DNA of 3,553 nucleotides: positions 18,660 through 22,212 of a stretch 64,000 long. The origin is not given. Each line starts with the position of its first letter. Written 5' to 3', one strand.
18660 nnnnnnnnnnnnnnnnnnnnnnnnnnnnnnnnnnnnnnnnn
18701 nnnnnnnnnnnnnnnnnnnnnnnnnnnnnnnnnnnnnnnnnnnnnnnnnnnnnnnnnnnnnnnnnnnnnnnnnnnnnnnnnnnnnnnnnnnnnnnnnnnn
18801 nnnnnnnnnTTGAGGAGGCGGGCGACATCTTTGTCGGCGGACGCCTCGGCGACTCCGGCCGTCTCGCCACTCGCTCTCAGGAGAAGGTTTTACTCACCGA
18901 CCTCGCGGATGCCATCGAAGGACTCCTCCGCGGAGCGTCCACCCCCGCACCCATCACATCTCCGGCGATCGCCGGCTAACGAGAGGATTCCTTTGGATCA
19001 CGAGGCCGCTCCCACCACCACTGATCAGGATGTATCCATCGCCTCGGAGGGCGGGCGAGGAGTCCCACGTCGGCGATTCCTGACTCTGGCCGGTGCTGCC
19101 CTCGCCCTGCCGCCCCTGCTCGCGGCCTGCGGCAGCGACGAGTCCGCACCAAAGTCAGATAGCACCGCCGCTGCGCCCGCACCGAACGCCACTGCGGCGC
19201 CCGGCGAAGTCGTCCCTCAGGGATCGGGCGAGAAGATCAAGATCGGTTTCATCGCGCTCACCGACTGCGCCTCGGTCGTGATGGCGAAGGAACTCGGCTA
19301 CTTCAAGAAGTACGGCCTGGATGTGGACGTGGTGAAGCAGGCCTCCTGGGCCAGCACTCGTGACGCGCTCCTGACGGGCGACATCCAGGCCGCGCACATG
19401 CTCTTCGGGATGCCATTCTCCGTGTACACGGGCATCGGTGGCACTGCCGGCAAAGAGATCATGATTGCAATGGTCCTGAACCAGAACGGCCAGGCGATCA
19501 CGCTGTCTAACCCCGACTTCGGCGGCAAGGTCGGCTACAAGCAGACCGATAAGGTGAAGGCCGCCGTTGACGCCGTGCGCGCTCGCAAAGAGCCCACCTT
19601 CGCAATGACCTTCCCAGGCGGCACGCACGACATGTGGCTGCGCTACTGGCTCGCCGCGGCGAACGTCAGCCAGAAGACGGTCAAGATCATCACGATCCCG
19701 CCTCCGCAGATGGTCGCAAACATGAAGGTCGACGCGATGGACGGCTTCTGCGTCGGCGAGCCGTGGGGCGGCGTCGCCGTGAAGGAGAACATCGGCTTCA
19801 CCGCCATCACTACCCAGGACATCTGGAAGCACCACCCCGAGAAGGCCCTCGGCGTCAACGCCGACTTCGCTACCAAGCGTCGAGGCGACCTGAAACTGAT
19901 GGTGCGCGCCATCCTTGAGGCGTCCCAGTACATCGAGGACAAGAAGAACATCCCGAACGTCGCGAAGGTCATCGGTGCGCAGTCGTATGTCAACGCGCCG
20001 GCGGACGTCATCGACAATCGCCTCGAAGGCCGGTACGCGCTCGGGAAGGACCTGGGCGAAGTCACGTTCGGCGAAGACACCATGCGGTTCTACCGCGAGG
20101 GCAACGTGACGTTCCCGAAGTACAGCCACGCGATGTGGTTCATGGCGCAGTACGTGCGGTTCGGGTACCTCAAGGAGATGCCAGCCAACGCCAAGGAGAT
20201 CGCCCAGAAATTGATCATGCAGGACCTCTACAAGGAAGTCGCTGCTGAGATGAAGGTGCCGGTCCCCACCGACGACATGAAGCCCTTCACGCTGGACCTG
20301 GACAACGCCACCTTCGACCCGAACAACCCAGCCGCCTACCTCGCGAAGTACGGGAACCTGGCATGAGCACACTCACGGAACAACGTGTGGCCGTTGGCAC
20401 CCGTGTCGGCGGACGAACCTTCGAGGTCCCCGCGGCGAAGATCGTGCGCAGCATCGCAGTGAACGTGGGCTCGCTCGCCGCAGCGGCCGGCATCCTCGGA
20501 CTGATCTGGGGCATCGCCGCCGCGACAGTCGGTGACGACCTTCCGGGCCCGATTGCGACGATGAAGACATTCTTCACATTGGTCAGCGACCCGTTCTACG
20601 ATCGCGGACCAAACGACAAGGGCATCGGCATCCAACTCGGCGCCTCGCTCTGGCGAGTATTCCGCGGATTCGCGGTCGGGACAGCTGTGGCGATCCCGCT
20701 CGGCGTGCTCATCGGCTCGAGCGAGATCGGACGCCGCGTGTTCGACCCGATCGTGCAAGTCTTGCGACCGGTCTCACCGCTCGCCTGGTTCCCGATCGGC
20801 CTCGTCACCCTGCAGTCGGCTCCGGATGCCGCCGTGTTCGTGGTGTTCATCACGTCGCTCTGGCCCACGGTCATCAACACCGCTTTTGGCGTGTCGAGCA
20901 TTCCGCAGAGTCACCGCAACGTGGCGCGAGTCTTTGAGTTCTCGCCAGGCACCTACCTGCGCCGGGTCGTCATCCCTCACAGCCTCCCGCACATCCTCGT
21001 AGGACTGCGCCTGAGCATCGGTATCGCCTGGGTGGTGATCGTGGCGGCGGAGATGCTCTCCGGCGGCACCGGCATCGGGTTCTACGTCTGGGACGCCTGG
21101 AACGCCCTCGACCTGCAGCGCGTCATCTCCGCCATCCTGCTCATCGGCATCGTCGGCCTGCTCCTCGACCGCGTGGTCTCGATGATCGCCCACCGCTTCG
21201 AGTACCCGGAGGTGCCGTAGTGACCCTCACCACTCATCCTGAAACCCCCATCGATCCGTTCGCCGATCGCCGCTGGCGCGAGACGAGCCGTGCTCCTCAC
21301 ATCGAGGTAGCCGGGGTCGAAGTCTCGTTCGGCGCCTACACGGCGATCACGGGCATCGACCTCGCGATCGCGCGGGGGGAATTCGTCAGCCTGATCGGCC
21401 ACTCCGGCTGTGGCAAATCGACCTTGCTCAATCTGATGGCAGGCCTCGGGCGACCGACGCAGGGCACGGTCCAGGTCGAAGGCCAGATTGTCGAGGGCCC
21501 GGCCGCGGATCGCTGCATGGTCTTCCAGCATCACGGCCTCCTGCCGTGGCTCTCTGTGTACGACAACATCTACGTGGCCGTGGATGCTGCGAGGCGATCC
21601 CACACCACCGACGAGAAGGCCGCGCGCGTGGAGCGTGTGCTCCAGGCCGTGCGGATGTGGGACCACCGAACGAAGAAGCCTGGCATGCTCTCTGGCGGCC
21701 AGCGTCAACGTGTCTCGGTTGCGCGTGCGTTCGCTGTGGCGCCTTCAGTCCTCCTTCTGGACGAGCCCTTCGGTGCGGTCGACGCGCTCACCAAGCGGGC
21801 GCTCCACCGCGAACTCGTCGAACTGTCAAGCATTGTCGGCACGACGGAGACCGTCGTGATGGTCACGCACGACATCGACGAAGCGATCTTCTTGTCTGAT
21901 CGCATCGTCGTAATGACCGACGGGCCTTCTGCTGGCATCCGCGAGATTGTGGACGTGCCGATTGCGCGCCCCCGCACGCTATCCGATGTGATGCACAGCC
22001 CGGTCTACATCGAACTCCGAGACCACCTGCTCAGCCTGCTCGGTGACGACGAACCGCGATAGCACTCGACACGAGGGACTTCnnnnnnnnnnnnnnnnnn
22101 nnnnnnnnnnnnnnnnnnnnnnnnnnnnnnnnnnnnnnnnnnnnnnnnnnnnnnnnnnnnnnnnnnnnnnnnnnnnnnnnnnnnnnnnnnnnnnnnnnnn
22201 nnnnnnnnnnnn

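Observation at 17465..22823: Nitrate-assimilation operon (nirA-nrtABC) ends in a small sulfite-oxidase-family molybdoenzyme instead of a canonical bis-MGD nitrate reductase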

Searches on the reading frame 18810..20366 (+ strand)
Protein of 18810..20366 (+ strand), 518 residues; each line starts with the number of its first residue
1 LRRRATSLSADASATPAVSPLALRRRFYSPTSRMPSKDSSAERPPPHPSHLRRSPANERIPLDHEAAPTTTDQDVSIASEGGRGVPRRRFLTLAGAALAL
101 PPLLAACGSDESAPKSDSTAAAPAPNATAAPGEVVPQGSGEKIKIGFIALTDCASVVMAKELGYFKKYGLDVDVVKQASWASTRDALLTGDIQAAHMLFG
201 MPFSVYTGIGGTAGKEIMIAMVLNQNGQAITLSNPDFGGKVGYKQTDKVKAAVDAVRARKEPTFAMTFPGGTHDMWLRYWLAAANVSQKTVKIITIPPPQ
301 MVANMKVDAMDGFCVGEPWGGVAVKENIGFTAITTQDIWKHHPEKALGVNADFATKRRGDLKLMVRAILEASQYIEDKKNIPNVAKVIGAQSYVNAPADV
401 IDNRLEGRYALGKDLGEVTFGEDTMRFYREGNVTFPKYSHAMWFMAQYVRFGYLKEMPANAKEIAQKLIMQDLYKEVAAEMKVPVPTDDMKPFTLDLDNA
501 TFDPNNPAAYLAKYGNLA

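Call 3: search_protein_families(library=pfam, proteins=[window:18810-20366:+], max_evalue=0.01)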
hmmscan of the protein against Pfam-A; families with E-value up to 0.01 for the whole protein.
window:18810-20366:+ (518 aa): 2 families
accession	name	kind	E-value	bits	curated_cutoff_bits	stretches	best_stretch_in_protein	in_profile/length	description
PF13379.11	NMT1_2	-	2.2e-87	293.5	24.7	1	141-388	6-251/252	NMT1-like family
PF09084.16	NMT1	-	4.5e-09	37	20.5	1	152-194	3-45/216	NMT1/THI5 like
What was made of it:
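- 18993..20366 (+): nrtA, a nitrate-binding lipoprotein of the ABC transporter. Pfam NMT1_2 (call 3).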

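Call 4: search_protein_families(library=ncbifam, proteins=[window:18810-20366:+], max_evalue=0.01)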
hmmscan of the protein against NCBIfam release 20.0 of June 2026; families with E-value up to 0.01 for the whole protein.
window:18810-20366:+ (518 aa): 3 families
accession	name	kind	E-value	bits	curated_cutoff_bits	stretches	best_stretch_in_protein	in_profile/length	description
TIGR01728.1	SsuA_fam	subfamily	3e-10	39.8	163.5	1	270-391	111-230/290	aliphatic sulfonate ABC transporter substrate-binding protein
NF040735.1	SBP_SaoX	equivalog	1.8e-07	30.6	300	1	289-378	129-221/330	ABC transporter substrate-binding subunit SaoX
TIGR00363.1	TIGR00363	subfamily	0.0087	15.7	228.85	0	140-197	17-73/258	MetQ/NlpA family lipoprotein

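Call 58: search_solved_structures(query=window:19101-20363:+, max_evalue=0.001, show_alignments=2)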
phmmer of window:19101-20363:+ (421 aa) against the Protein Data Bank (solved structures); distinct sequences matched with E-value up to 0.001: 9.
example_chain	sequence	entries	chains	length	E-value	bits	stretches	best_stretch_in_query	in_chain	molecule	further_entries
2g29_A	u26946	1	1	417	1e-83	284.7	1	33-415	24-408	Nitrate transport protein nrtA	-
2i48_A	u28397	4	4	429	2.8e-66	227.3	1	16-415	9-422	Bicarbonate transporter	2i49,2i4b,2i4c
9uai_E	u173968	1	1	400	5.4e-57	196.7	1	45-414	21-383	Nitrate transport ATP-binding subunits C and D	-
9uak_A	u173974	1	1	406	5.7e-57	196.7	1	45-414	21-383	C terminal regulatory domain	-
9u9z_C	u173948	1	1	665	1.8e-56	195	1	45-414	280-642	CmpC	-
9ua1_C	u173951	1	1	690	2e-56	194.9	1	45-414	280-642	CmpC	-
9ua0_C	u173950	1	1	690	2e-56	194.9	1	45-414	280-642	CmpC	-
8w9m_C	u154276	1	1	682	1.7e-53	185.2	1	39-415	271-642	Nitrate transport ATP-binding protein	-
8wm7_C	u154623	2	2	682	1.7e-53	185.2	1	39-415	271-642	Nitrate transport ATP-binding protein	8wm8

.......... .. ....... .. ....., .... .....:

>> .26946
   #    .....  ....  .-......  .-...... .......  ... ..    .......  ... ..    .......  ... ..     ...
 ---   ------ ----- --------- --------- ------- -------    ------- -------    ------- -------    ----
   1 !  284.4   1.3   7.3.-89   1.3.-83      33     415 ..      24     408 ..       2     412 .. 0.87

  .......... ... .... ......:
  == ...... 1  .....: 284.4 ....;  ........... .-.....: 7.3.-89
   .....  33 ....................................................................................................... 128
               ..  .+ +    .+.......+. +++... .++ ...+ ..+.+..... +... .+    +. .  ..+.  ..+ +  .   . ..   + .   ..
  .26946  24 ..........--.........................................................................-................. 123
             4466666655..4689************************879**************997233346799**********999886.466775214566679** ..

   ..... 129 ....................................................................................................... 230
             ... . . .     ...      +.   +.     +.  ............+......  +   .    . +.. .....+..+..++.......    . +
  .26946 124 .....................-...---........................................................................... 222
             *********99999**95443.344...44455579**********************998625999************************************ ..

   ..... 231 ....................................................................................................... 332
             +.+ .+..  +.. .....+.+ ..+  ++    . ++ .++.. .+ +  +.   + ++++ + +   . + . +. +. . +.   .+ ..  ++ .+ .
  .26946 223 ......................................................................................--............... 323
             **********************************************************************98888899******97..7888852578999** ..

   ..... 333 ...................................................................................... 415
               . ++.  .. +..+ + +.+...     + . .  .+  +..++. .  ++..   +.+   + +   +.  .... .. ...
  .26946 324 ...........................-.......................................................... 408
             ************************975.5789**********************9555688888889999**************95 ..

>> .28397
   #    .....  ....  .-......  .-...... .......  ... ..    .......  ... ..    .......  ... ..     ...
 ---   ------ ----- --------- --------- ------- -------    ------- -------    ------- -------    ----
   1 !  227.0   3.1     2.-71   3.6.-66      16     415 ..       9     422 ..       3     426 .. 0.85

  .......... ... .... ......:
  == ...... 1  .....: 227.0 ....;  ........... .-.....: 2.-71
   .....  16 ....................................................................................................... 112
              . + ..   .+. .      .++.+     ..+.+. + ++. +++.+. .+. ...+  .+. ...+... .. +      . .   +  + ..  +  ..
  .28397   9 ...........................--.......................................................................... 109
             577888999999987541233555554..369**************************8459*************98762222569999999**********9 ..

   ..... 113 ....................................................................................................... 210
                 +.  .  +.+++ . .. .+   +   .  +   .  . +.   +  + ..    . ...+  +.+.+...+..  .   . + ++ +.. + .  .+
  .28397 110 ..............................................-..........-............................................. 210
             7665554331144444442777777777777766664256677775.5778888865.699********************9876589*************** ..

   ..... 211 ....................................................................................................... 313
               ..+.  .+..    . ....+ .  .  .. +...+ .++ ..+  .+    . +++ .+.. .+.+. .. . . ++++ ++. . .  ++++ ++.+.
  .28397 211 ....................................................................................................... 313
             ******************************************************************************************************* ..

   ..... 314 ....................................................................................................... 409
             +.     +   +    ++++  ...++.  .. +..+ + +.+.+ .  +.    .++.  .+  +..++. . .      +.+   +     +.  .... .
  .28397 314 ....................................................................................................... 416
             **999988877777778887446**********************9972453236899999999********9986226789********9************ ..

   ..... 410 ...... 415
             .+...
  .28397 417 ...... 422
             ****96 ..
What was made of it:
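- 18993..20366 (+): The best PDB match is Synechocystis NrtA 2g29 (E 1e-83), and all five nitrate-ligand residues are conserved (call 58).
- On Nitrate-assimilation (nas/nir-nrt) operon: NrtA keeps its nitrate ligands (call 58).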

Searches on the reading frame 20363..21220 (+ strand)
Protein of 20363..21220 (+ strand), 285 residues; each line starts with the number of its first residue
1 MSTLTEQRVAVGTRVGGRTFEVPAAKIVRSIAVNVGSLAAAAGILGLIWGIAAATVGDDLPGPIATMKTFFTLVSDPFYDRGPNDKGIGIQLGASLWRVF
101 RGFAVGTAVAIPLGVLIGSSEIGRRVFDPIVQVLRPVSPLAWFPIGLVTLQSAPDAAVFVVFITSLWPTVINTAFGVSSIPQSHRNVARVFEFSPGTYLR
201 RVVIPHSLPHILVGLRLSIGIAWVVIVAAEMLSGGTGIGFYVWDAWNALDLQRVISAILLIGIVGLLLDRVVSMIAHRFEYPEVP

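Call 3: search_protein_families(library=pfam, proteins=[window:20363-21220:+], max_evalue=0.01)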
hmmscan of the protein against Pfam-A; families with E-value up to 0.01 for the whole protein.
window:20363-21220:+ (285 aa): 1 family
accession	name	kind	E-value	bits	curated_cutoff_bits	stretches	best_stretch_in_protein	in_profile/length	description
PF00528.27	BPD_transp_1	-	3.8e-23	82.6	26.4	1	110-279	1-182/184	Binding-protein-dependent transport system inner membrane component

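Call 4: search_protein_families(library=ncbifam, proteins=[window:20363-21220:+], max_evalue=0.01)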
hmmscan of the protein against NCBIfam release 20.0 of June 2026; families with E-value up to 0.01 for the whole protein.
window:20363-21220:+ (285 aa): 8 families
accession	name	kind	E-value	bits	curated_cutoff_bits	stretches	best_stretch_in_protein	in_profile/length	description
TIGR01183.1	ntrB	equivalog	1.8e-70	236.7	209.05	1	76-275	3-202/202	nitrate ABC transporter permease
NF040733.1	ABC_perm_U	equivalog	1.4e-37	129.5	295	1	43-277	16-243/251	ABC transporter permease subunit SaoP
NF008470.0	PRK11365.1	equivalog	4.6e-29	101.6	347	1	59-274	38-244/263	aliphatic sulfonate ABC transporter permease SsuC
NF007545.0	PRK10160.1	equivalog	7.8e-29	100.9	342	1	28-278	21-266/275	taurine ABC transporter permease TauC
TIGR03416.1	ABC_choXWV_perm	equivalog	5.7e-13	48.9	363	1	95-271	91-266/267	choline ABC transporter permease subunit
NF008196.0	PRK10952.1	equivalog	3.1e-09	36.1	439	1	108-275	162-328/356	glycine betaine/L-proline ABC transporter permease ProW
TIGR02141.1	modB_ABC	equivalog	0.0022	17.7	182.6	1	155-264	81-197/208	molybdate ABC transporter permease subunit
TIGR01581.1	Mo_ABC_porter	hypoth_equivalog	0.0077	15.7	210.3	0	165-267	114-222/225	ABC transporter permease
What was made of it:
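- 20363..21220 (+): nrtB, the nitrate ABC transporter permease. NCBIfam TIGR01183 nitrate ABC transporter permease scores 236.7 bits, above its cut-off of 209 (call 4).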

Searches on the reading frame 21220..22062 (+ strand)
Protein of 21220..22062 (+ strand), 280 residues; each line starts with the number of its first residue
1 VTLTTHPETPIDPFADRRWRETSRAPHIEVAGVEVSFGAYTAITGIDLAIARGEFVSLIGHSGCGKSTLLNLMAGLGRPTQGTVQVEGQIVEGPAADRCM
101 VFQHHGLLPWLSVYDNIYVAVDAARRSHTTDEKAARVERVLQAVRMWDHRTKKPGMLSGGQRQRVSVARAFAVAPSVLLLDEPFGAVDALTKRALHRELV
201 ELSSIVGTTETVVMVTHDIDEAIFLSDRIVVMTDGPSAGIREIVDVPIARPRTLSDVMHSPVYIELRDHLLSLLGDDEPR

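Call 3: search_protein_families(library=pfam, proteins=[window:21220-22062:+], max_evalue=0.01)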
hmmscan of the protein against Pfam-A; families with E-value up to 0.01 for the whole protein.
window:21220-22062:+ (280 aa): 6 families
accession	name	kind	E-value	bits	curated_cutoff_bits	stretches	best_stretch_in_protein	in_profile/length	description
PF00005.33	ABC_tran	-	4.5e-33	115.2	25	1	44-184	2-136/137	ABC transporter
PF03193.22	RsgA_GTPase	-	0.00015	22.1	30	1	34-75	88-128/174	RsgA GTPase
PF13191.12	AAA_16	-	0.00051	21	32.6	1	52-221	23-143/167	AAA ATPase domain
PF13481.12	AAA_25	-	0.0043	17.1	27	0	50-70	30-50/195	AAA domain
PF13304.12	AAA_21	-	0.0096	16.5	27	0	56-76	2-22/304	AAA domain, putative AbiEii toxin, Type IV TA system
PF01926.29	MMR_HSR1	-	0.0099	16.4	21.9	0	56-75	2-21/113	50S ribosome-binding GTPase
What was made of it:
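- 21220..22062 (+): nrtC/D-type ATPase. It lacks the C-terminal NrtA-like regulatory domain. Pfam ABC_tran (call 3).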

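Call 4: search_protein_families(library=ncbifam, proteins=[window:21220-22062:+], max_evalue=0.01)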
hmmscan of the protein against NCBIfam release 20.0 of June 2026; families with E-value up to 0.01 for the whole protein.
window:21220-22062:+ (280 aa): 187 families (the best 25 are shown)
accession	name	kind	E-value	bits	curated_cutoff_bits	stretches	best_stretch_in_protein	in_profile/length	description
TIGR01184.1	ntrCD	subfamily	5.7e-85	284.6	291.8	1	44-274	2-230/230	nitrate ABC transporter ATP-binding protein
TIGR03265.1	PhnT2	equivalog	6.5e-60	203.2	457.7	1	26-235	3-211/353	putative 2-aminoethylphosphonate ABC transporter ATP-binding protein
NF008421.0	PRK11248.1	equivalog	6.9e-56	189.6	357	1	29-272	3-245/255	taurine ABC transporter ATP-binding subunit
NF040729.1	ABC_ATP_SaoA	equivalog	1.1e-55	188.8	360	1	43-274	21-243/248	ABC transporter ATP-binding protein SaoA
NF006987.0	PRK09452.1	equivalog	3.2e-53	180.8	482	1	21-236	11-225/378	spermidine/putrescine ABC transporter ATP-binding protein PotA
TIGR00968.1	3a0106s01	subfamily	3.4e-52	177.3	342.75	1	28-236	1-208/237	sulfate ABC transporter ATP-binding protein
NF043075.1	MMSYN1_0197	equivalog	4.1e-50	170.6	550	1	28-236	3-210/341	spermidine/putrescine ABC transporter ATP-binding protein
NF008420.0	PRK11247.1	equivalog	9.3e-49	165.9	395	1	28-255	13-227/257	aliphatic sulfonates ABC transporter ATP-binding protein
NF008653.0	PRK11650.1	subfamily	1.1e-48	166.1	432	1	28-246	4-222/357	sn-glycerol-3-phosphate ABC transporter ATP-binding protein UgpC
TIGR01186.1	proV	subfamily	1.6e-47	162.4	326.6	1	38-235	4-206/363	betaine/proline/choline family ABC transporter ATP-binding protein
TIGR01187.1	potA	subfamily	4e-47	160.9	355.6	1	58-237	1-179/325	polyamine ABC transporter ATP-binding protein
NF008621.0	PRK11607.1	equivalog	4.7e-47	160.6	613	1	23-241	15-232/377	putrescine ABC transporter ATP-binding subunit PotG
TIGR03258.1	PhnT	equivalog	3.2e-46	158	499.15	1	28-236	9-217/359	2-aminoethylphosphonate ABC transport system ATP-binding subunit PhnT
NF008105.0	PRK10851.1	equivalog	3.5e-45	154.3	502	1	28-236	3-214/362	sulfate/thiosulfate ABC transporter ATP-binding protein CysA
NF008513.0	PRK11432.1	equivalog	9.7e-45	153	496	1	28-235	7-213/351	ferric ABC transporter ATP-binding protein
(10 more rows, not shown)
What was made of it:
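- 21220..22062 (+): NCBIfam TIGR01184 ntrCD scores 284.6 bits, just under its cut-off of 291.8 (call 4).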
